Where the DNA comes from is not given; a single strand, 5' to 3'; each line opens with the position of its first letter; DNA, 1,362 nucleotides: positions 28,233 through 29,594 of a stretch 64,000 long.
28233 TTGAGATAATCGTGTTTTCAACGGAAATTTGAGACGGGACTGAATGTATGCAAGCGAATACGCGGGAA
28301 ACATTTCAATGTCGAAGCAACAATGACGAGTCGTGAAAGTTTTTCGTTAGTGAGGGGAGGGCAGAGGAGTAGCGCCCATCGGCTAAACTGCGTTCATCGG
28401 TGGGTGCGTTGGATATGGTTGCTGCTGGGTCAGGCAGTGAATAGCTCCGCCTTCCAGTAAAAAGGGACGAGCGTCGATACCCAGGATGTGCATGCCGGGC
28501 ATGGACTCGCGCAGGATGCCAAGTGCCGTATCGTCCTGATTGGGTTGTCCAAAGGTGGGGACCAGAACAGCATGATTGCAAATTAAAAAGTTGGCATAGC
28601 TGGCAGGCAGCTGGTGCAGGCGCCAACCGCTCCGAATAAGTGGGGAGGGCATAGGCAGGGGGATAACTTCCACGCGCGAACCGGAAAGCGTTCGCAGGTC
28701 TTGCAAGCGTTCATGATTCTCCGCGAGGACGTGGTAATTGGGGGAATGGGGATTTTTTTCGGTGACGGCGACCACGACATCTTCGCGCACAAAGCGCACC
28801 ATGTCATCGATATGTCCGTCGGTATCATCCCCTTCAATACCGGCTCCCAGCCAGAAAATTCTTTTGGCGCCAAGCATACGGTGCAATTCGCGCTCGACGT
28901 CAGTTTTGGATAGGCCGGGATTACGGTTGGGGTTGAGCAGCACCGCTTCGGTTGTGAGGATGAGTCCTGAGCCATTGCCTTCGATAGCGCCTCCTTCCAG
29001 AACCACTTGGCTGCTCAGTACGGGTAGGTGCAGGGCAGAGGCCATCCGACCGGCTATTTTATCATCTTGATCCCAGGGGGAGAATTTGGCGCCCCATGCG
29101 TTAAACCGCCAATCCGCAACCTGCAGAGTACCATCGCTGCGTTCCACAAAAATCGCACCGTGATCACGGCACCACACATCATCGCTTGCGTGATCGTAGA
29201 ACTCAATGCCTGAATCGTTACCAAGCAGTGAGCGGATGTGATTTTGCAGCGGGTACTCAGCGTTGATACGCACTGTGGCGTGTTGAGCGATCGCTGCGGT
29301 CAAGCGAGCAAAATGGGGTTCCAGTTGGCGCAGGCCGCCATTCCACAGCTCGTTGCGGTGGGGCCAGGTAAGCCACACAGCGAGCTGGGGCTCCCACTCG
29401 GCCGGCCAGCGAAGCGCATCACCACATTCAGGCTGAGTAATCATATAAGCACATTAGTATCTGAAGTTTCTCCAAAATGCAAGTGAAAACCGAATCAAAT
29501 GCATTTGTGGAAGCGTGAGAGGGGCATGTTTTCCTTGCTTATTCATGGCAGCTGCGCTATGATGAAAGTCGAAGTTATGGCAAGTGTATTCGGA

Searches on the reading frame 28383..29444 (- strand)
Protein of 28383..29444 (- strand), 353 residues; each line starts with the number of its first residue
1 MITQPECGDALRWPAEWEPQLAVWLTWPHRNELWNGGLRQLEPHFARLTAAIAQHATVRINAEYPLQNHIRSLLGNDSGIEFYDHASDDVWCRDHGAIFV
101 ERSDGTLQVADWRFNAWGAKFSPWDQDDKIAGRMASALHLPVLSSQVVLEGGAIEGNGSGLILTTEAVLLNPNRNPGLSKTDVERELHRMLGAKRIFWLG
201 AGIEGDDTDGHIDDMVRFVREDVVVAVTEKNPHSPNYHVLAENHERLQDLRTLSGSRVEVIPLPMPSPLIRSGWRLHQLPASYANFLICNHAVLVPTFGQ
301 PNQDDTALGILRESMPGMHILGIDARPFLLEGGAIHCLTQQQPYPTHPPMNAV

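Call 8: search_protein_families(library=pfam, proteins=[window:28383-29444:-], max_evalue=0.01)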
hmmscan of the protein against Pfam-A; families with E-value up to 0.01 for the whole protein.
window:28383-29444:- (353 aa): 1 family
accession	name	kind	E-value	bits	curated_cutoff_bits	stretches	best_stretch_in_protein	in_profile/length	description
PF04371.20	PAD_porph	-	6.8e-117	390.7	25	1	12-343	1-321/321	Porphyromonas-type peptidyl-arginine deiminase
